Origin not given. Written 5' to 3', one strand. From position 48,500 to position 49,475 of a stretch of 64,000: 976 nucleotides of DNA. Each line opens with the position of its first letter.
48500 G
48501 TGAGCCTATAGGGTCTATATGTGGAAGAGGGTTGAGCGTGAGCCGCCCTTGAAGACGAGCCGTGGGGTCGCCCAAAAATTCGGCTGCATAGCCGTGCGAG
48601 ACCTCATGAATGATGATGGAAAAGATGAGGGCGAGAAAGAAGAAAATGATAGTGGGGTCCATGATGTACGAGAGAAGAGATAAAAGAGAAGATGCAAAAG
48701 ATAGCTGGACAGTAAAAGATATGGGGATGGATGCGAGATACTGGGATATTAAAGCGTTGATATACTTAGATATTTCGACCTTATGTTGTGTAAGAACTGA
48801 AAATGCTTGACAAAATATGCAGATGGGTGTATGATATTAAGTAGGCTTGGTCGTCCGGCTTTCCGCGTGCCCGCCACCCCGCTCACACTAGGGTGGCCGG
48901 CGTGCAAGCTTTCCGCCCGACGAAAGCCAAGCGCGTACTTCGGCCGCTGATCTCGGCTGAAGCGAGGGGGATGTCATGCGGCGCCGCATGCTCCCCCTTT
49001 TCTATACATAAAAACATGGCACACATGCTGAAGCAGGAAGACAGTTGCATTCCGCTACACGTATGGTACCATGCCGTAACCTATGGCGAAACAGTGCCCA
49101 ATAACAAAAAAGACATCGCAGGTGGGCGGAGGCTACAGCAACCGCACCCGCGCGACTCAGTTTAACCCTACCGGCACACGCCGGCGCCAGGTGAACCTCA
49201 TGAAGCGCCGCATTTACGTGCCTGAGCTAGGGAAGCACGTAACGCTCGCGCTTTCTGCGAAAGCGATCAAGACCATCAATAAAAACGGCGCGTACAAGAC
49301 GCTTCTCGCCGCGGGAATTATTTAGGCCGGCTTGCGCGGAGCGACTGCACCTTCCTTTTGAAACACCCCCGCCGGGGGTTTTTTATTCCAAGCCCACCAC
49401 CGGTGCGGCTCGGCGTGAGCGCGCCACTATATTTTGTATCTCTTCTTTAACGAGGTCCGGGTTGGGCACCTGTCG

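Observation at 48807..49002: Promoter-to-terminator structured RNA upstream of rpmB (candidate riboregulatory leader or sRNA)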

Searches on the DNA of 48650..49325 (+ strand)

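Call 4: search_rna_families(source=window, start=48650, end=49150, threshold=evalue, max_evalue=10, show_alignments=3)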
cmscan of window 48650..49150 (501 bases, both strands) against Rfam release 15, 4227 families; matches with E-value up to 10: 3.
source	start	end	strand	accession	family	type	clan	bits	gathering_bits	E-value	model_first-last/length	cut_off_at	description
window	48840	48932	+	RF00758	mir-346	Gene; miRNA;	-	19.4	80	0.98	1-95/95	no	mir-346 microRNA precursor family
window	48886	48923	+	RF04218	HCV_5BSL1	Cis-reg;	-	13.6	44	4.3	1-47/47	no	Hepatitis C virus stem-loop I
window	48965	49024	+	RF01840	ovine_lenti_FSE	Cis-reg; frameshift_element;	-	12.9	45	7.1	1-54/54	no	ribosomal frameshift element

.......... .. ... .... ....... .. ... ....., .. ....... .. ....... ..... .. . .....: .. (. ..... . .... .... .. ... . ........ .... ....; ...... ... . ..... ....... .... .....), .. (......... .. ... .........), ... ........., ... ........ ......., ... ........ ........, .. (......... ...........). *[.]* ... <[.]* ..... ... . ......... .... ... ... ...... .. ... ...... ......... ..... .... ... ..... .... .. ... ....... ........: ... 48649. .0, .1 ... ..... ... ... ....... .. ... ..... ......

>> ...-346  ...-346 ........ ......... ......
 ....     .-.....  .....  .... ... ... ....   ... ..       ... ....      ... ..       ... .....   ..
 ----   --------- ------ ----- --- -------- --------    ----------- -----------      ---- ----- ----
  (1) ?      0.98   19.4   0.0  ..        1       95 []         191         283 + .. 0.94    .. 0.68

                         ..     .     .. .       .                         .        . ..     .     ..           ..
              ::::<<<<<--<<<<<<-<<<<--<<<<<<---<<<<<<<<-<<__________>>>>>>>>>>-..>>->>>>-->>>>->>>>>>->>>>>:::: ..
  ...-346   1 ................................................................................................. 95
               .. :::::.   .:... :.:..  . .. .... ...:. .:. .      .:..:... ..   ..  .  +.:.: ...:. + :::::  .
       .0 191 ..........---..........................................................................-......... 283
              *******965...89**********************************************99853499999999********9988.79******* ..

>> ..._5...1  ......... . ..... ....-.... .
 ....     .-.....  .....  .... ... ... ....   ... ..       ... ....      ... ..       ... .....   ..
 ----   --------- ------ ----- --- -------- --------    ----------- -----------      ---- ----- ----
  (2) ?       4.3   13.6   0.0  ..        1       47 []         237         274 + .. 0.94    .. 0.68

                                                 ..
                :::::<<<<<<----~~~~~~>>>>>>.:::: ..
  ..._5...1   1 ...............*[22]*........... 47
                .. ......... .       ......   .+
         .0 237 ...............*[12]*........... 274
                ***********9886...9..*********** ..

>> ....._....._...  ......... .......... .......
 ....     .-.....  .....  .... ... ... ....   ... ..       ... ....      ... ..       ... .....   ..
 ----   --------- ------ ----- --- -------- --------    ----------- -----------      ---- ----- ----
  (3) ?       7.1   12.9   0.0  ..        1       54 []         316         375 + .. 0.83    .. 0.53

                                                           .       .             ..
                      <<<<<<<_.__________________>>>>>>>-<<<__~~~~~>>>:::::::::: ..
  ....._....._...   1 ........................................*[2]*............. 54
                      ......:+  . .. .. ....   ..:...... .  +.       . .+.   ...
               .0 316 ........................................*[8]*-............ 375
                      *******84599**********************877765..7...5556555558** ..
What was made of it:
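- On Any curated RNA family (Rfam 15: riboswitches, T-box, r-protein leaders, 6S, SRP, tmRNA, RNase P and others): On 48650-49150 at E <= 10 there are only chance-level hits: mir-346 at 19 bits against 80 needed, plus an HCV stem-loop and a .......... frameshift element (call 4).
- On T-box riboswitch: No T-box match appears among the Rfam hits at E <= 10 (call 4).
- Closest known: T-box riboswitch. Different: Rfam shows no T-box match at E <= 10 (call 4).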

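Call 37: search_rna_families(sources=[L087, L088, L119, L136, L147], threshold=evalue, max_evalue=1)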
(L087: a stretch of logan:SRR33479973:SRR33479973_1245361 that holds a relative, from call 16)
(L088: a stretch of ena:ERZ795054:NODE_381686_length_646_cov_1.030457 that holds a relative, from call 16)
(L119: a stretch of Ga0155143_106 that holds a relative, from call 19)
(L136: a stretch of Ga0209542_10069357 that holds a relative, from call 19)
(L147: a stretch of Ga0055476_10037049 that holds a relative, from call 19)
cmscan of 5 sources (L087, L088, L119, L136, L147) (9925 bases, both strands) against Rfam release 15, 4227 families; matches with E-value up to 1: 0.
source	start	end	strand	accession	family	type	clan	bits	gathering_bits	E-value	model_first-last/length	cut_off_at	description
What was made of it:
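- On Any curated RNA family (Rfam 15: riboswitches, T-box, r-protein leaders, 6S, SRP, tmRNA, RNase P and others): There is nothing in L087/L088 at E <= 1 (call 37).
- Rfam, including its T-box, riboswitch and r-protein leader models, gives no match at E <= 10 on 501 nt (call 4) and none in L087/L088 (call 37).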

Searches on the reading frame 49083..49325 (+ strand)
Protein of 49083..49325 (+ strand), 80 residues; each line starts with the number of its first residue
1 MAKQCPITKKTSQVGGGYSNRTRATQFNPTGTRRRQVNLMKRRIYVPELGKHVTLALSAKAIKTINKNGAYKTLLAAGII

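Call 8: find_homologous_proteins(query=window:49083-49322:+)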
Query window:49083-49322:+ (80 aa): 3970 proteins with E <= 0.001 among 3970 candidates; the best 120 are listed.
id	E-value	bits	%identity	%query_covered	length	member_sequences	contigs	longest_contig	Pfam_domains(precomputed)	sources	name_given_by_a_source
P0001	5.2e-36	139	85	100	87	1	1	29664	PF00830.25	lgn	-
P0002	1.0e-35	138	84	100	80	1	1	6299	PF00830.25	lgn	-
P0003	1.2e-35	138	83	100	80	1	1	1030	PF00830.25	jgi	jgi:large subunit ribosomal protein L28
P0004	1.4e-35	138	83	100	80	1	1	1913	PF00830.25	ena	-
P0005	4.8e-35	136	81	100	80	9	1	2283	PF00830.25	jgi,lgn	jgi:large subunit ribosomal protein L28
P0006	7.6e-35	136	99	84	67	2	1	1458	PF00830.25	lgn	-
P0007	8.5e-35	136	80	100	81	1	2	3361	PF00830.25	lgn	-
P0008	1.6e-34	135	80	100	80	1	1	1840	PF00830.25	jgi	jgi:large subunit ribosomal protein L28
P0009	1.6e-34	135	81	100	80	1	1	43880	PF00830.25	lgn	-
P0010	1.8e-34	134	80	100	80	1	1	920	PF00830.25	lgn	-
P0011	2.4e-34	134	81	100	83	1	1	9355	PF00830.25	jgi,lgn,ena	-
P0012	2.5e-34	134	79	100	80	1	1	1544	PF00830.25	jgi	jgi:large subunit ribosomal protein L28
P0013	2.6e-34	134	81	100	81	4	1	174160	PF00830.25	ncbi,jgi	-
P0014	3.4e-34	134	80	100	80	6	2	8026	PF00830.25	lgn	-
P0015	3.9e-34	133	79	100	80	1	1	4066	PF00830.25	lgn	-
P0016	4.3e-34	133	80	100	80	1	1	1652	PF00830.25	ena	-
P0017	4.4e-34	133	80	100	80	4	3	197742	PF00830.25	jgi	jgi:large subunit ribosomal protein L28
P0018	4.8e-34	133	80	100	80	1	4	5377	PF00830.25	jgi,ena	-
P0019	6.6e-34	133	81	100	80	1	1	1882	PF00830.25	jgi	jgi:large subunit ribosomal protein L28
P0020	6.7e-34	133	83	100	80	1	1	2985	PF00830.25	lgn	-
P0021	7.3e-34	133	79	100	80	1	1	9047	PF00830.25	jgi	-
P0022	7.7e-34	133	78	100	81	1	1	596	PF00830.25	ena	-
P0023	7.8e-34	132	80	100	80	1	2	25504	PF00830.25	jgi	jgi:large subunit ribosomal protein L28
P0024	8.0e-34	132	78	100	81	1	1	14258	PF00830.25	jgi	jgi:large subunit ribosomal protein L28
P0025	8.2e-34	132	80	100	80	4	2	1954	PF00830.25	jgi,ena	-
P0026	1.0e-33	132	80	100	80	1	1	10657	PF00830.25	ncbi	-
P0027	1.1e-33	132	78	100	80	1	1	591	PF00830.25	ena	-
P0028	1.1e-33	132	76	100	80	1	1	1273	PF00830.25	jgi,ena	-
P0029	1.2e-33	132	78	100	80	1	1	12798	PF00830.25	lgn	-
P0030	1.3e-33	132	76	100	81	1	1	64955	PF00830.25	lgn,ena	-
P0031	1.8e-33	131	76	100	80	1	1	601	PF00830.25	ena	-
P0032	2.4e-33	131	79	100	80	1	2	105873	PF00830.25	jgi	jgi:large subunit ribosomal protein L28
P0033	2.8e-33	131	78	100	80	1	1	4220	PF00830.25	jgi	jgi:large subunit ribosomal protein L28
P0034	3.4e-33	130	81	100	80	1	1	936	PF00830.25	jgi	jgi:large subunit ribosomal protein L28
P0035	3.5e-33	130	79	100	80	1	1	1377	PF00830.25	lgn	-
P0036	3.9e-33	130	78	100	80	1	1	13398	PF00830.25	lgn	-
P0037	4.1e-33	130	81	100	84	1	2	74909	PF00830.25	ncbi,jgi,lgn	jgi:large subunit ribosomal protein L28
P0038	4.1e-33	130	78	100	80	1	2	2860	PF00830.25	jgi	jgi:large subunit ribosomal protein L28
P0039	4.3e-33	130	79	100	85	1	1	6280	PF00830.25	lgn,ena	-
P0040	5.3e-33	130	76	100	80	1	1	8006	PF00830.25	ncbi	-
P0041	5.5e-33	130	79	100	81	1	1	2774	PF00830.25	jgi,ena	-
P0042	7.6e-33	129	78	100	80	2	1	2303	PF00830.25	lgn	-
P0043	7.9e-33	129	79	100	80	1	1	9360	PF00830.25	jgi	jgi:large subunit ribosomal protein L28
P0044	1.2e-32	129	80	100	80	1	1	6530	PF00830.25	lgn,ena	-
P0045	1.2e-32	129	76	100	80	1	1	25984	PF00830.25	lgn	-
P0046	1.3e-32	129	78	100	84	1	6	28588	PF00830.25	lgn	-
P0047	1.4e-32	129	80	100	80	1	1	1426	PF00830.25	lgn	-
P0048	1.5e-32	128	79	100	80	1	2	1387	PF00830.25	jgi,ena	jgi:large subunit ribosomal protein L28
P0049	1.5e-32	128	78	100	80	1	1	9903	PF00830.25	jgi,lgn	jgi:large subunit ribosomal protein L28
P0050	1.5e-32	128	79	100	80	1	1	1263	PF00830.25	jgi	-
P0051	1.6e-32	128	78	100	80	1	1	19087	PF00830.25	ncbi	-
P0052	1.7e-32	128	76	100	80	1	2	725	PF00830.25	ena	-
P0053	1.9e-32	128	78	100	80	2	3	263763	PF00830.25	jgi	jgi:large subunit ribosomal protein L28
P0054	1.9e-32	128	76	100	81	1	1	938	PF00830.25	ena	-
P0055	1.9e-32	128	78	100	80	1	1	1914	PF00830.25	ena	-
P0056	2.2e-32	128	75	100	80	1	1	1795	PF00830.25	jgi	jgi:large subunit ribosomal protein L28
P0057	2.3e-32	128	78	100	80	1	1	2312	PF00830.25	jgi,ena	-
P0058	2.3e-32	128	78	100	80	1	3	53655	PF00830.25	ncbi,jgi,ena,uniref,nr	ncbi:50S ribosomal protein L28 [Candidatus Kaiserbacteria bacterium CG10_big_fil_rev_8_21_14_0_10_49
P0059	2.3e-32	128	75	100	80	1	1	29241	PF00830.25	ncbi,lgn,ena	-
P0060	2.3e-32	128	78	100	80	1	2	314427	PF00830.25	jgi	jgi:large subunit ribosomal protein L28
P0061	2.5e-32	128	75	100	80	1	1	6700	PF00830.25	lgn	-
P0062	3.1e-32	127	78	100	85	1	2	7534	PF00830.25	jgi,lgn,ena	-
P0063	3.5e-32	127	74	100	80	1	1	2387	PF00830.25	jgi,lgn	-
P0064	3.7e-32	127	75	100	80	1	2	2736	PF00830.25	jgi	jgi:large subunit ribosomal protein L28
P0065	3.8e-32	127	78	100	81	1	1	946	PF00830.25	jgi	jgi:large subunit ribosomal protein L28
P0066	3.9e-32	127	75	100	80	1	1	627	PF00830.25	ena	-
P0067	5.1e-32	127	76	100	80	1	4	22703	PF00830.25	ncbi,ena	-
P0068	6.1e-32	127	76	100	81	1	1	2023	PF00830.25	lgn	-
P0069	6.5e-32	126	75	100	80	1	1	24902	PF00830.25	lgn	-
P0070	7.1e-32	126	75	100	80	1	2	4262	PF00830.25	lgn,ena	-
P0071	7.2e-32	126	76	100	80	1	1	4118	PF00830.25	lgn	-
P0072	7.5e-32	126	76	100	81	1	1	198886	PF00830.25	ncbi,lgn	-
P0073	8.1e-32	126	79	100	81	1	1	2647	PF00830.25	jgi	-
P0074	8.5e-32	126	76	100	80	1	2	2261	PF00830.25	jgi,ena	-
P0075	8.9e-32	126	76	100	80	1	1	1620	PF00830.25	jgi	-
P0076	1.0e-31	126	76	100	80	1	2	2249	PF00830.25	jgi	-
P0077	1.1e-31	126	79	100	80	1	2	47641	PF00830.25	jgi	jgi:large subunit ribosomal protein L28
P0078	1.2e-31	126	76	100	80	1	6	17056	PF00830.25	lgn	-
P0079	1.2e-31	126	76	100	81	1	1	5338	PF00830.25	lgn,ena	-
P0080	1.2e-31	126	76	100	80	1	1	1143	PF00830.25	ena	-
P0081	1.2e-31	126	76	100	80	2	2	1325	PF00830.25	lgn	-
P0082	1.3e-31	125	76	100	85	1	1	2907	PF00830.25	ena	-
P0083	1.4e-31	125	76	100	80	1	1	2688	PF00830.25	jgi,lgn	jgi:large subunit ribosomal protein L28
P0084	1.4e-31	125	75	100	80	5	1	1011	PF00830.25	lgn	-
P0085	1.5e-31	125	78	100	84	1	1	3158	PF00830.25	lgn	-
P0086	1.5e-31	125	76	100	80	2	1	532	PF00830.25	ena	-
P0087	1.5e-31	125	78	100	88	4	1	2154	PF00830.25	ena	-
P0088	1.6e-31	125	74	100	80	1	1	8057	PF00830.25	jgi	jgi:large subunit ribosomal protein L28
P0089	1.7e-31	125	76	100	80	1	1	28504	PF00830.25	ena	-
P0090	1.9e-31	125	74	100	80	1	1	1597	PF00830.25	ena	-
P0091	2.2e-31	125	78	100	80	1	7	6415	PF00830.25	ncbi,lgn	-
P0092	2.3e-31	125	75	100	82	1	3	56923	PF00830.25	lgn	-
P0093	2.6e-31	124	75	100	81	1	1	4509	PF00830.25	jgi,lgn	-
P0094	2.8e-31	124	76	100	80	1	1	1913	PF00830.25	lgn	-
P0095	2.9e-31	124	75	100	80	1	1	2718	PF00830.25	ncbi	-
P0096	3.3e-31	124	76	100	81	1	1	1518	PF00830.25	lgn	-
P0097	4.5e-31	124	75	100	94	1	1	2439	PF00830.25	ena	-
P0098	5.0e-31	124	75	100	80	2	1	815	PF00830.25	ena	-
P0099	5.1e-31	124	75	100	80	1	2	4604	PF00830.25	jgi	jgi:large subunit ribosomal protein L28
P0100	5.8e-31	123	74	100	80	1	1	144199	PF00830.25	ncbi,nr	ncbi:MAG: bL28 family ribosomal protein [Candidatus Pacebacteria bacterium]|nr:bL28 family ribosomal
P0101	5.9e-31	123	75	100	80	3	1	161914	PF00830.25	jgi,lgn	-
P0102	5.9e-31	123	73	100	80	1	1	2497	PF00830.25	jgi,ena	-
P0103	6.4e-31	123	75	100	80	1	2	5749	PF00830.25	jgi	jgi:large subunit ribosomal protein L28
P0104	6.9e-31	123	74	100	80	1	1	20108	PF00830.25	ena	-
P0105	8.1e-31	123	75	100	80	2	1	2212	PF00830.25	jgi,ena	-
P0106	8.2e-31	123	76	100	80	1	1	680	PF00830.25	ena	-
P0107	8.5e-31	123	71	100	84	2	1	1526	PF00830.25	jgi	jgi:large subunit ribosomal protein L28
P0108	8.7e-31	123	75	100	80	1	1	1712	PF00830.25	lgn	-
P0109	8.7e-31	123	73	100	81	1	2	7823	PF00830.25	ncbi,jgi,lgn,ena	-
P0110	9.4e-31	123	75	100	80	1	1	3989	PF00830.25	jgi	jgi:large subunit ribosomal protein L28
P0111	9.5e-31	123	75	100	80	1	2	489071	PF00830.25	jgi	jgi:large subunit ribosomal protein L28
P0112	1.0e-30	123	74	100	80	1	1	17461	PF00830.25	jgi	-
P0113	1.0e-30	123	76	100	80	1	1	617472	PF00830.25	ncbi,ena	-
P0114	1.0e-30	123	74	98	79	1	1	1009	PF00830.25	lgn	-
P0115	1.2e-30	122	78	100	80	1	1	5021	PF00830.25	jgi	-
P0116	1.2e-30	122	75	100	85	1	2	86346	PF00830.25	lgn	-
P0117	1.3e-30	122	74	100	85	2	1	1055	PF00830.25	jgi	jgi:large subunit ribosomal protein L28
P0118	1.3e-30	122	75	100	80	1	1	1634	PF00830.25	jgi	jgi:large subunit ribosomal protein L28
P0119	1.4e-30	122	76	100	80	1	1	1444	PF00830.25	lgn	-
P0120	1.4e-30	122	78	100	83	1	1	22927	PF00830.25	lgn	-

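Call 12: find_related_loci(query=A1, collection=genome_contigs, flank=1500)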
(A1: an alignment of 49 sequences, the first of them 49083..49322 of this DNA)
Query A1 (80 aa) in genome_contigs; peptide patterns used: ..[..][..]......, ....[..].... (x = any residue, [..] = any of these).
600 stretches matched a pattern (row limit reached: there are more); 592 encode a relative of the query (tblastn E <= 1e-3); the best 80 are kept; 80 distinct loci.
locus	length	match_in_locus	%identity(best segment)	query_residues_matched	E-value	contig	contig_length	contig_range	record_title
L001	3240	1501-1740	81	1-80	2e-39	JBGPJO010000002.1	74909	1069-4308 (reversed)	MAG: Candidatus Paceibacteria bacterium isolate OBJ_0618_7090110_307 k141_5804735_length_74909_cov_16.0067, whole genome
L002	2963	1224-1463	76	1-80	3e-39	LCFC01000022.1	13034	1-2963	MAG: Parcubacteria group bacterium GW2011_GWA2_43_11 UV60_C0022, whole genome shotgun sequence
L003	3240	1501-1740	76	1-80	4e-39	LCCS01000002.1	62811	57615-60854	MAG: Parcubacteria group bacterium GW2011_GWD2_42_14 UU98_C0002, whole genome shotgun sequence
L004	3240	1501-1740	78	1-80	1e-38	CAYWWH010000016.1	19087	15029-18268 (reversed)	MAG TPA_asm: uncultured Candidatus Saccharibacteria bacterium isolate binchicken_co245_132 genome assembly, contig: NODE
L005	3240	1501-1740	76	1-80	2e-38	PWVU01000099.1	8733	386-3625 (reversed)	MAG: Candidatus Kaiserbacteria bacterium isolate CSSed11_315 CS-Sed11-C14637, whole genome shotgun sequence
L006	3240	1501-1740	76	1-80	2e-37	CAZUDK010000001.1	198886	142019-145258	MAG TPA_asm: uncultured Candidatus Saccharibacteria bacterium isolate SRP263527_co2_167 genome assembly, contig: NODE_28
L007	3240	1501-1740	76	1-80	3e-37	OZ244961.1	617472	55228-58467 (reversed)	MAG: Candidatus Paceibacterota bacterium isolate 63aa3da3-3836-4a92-b552-87f0a2bd5cc7 genome assembly, chromosome: 1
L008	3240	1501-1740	73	1-80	2e-36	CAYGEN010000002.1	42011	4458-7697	MAG TPA_asm: uncultured Candidatus Saccharibacteria bacterium isolate ERP113451_co3_404 genome assembly, contig: NODE_54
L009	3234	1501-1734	74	3-80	9e-36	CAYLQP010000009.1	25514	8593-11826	MAG TPA_asm: uncultured Candidatus Saccharibacteria bacterium isolate SRP286056_co1_749 genome assembly, contig: NODE_21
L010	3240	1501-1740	74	1-80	2e-35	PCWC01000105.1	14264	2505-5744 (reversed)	MAG: Parcubacteria group bacterium CG11_big_fil_rev_8_21_14_0_20_39_22 CG11_8_21_14_0.20_scaffold_3844_c, whole genome s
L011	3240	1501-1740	70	1-80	3e-35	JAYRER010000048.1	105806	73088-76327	MAG: Candidatus Paceibacterota bacterium isolate SH_SHASGE3bin.12 k141_1875187, whole genome shotgun sequence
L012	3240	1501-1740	73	1-80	5e-35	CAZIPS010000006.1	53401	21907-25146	MAG TPA_asm: uncultured Candidatus Saccharibacteria bacterium isolate SRP133034_co1_49 genome assembly, contig: NODE_401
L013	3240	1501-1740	70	1-80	2e-35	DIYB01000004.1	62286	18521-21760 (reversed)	MAG TPA_asm: Patescibacteria group bacterium UBA6065 UBA6065_contig_2560, whole genome shotgun sequence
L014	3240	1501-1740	73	1-80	4e-35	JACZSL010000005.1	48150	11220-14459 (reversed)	MAG: Patescibacteria group bacterium isolate B111T1L10 B111T1L10_NODE636, whole genome shotgun sequence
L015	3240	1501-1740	70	1-80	8e-35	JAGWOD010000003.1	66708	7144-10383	MAG: Patescibacteria group bacterium isolate REEB248 contig-150_560, whole genome shotgun sequence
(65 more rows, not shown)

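Call 14: find_encoding_contigs(protein=P0006, flank=3000)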
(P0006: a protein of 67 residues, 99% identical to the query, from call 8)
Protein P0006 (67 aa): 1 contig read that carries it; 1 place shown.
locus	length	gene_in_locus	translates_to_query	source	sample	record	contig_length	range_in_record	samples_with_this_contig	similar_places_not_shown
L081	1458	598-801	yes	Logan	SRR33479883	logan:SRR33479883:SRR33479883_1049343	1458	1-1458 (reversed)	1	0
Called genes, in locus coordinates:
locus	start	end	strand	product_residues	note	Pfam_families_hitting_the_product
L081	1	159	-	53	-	?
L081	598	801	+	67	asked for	PF00830:Ribosomal_L28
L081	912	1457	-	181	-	?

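Call 15: find_encoding_contigs(protein=P0001, flank=3000)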
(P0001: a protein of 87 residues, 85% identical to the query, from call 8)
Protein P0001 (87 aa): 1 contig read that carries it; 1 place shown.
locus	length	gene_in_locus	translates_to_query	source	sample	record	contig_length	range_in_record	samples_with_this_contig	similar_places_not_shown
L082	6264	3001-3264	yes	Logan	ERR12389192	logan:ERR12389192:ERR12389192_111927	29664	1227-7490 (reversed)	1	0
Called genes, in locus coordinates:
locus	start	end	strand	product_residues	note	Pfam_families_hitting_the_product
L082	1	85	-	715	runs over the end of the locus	PF00009:GTP_EFTU, PF03144:GTP_EFTU_D2, PF22042:EF-G_D2, PF14492:EFG_III, PF16658:RF3_C (weak), PF03764:EFG_IV, PF00679:EFG_C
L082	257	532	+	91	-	-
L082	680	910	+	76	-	-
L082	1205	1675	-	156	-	PF00177:Ribosomal_S7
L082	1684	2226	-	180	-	PF00164:Ribosom_S12_S23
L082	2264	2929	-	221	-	PF02163:Peptidase_M50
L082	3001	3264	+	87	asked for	PF00830:Ribosomal_L28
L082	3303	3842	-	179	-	PF14470:bPH_3 (faint), PF03703:bPH_2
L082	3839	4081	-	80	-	-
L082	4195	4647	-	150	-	-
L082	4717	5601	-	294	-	PF00753:Lactamase_B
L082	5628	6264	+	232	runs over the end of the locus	PF02592:Vut_1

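Call 16: find_encoding_contigs(protein=window:49083-49325:+, flank=3000)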
Protein window:49083-49325:+ (80 aa): 16 contigs read that carry it; 6 places shown.
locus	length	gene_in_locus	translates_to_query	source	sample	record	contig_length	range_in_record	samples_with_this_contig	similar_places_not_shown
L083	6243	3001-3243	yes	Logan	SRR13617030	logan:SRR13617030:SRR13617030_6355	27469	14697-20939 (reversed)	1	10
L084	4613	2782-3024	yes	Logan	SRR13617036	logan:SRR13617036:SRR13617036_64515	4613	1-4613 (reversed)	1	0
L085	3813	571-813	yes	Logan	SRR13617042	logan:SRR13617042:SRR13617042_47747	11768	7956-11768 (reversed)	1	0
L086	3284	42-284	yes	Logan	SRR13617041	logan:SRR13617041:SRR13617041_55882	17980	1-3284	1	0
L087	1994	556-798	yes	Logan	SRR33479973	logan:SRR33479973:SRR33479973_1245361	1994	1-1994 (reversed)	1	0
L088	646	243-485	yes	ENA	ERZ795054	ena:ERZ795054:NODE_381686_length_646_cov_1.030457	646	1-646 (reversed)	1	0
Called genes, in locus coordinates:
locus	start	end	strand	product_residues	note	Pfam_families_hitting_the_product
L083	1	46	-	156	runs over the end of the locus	PF00177:Ribosomal_S7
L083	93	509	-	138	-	PF00164:Ribosom_S12_S23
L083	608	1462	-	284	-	PF01978:TrmB (weak), PF12840:HTH_20 (weak)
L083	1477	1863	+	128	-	PF13518:HTH_28 (faint), PF15943:YdaS_toxin (faint), PF01381:HTH_3 (faint), PF13560:HTH_31 (faint)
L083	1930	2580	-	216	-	PF02163:Peptidase_M50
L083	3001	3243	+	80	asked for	PF00830:Ribosomal_L28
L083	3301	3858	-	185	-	PF03703:bPH_2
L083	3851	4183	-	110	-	-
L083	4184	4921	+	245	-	PF01145:Band_7, PF13421:Band_7_1 (weak)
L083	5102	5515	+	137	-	-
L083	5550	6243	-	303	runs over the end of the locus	PF00753:Lactamase_B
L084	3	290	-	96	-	?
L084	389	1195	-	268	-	PF01978:TrmB (weak), PF12840:HTH_20 (weak)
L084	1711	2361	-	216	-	PF02163:Peptidase_M50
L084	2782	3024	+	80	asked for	PF00830:Ribosomal_L28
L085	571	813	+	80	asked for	PF00830:Ribosomal_L28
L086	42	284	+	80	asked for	PF00830:Ribosomal_L28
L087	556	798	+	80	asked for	PF00830:Ribosomal_L28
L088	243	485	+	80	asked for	PF00830:Ribosomal_L28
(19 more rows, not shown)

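Call 19: find_related_loci(query=window:49083-49322:+, collection=metagenome_contigs, flank=1500)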
Query window:49083-49322:+ (80 aa) in metagenome_contigs; peptide patterns used: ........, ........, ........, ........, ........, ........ (x = any residue, [..] = any of these).
600 stretches matched a pattern (row limit reached: there are more); 424 encode a relative of the query (tblastn E <= 1e-3); the best 80 are kept; 80 distinct loci.
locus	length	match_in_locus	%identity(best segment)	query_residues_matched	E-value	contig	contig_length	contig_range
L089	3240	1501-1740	81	1-80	1e-40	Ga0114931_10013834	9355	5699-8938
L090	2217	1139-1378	80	1-80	3e-40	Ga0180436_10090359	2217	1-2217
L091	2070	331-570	80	1-80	1e-39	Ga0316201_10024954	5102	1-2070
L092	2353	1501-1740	76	1-80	3e-39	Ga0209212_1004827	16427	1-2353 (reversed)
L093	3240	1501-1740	76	1-80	2e-39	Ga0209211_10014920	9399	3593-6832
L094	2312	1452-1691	78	1-80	4e-38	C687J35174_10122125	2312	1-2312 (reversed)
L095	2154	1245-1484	78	1-80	5e-38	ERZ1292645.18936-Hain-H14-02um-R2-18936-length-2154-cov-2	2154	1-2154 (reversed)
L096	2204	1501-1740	74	1-80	3e-38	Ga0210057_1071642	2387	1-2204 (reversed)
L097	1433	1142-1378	77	1-79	2e-38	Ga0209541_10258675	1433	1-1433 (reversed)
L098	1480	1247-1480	77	1-78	5e-38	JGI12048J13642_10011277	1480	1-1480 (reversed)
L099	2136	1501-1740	71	1-80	7e-37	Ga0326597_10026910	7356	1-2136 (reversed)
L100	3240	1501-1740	75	1-80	3e-37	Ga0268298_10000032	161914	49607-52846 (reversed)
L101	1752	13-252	73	1-80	3e-36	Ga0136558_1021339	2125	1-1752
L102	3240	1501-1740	71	1-80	4e-36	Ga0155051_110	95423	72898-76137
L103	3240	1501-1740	70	1-80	6e-36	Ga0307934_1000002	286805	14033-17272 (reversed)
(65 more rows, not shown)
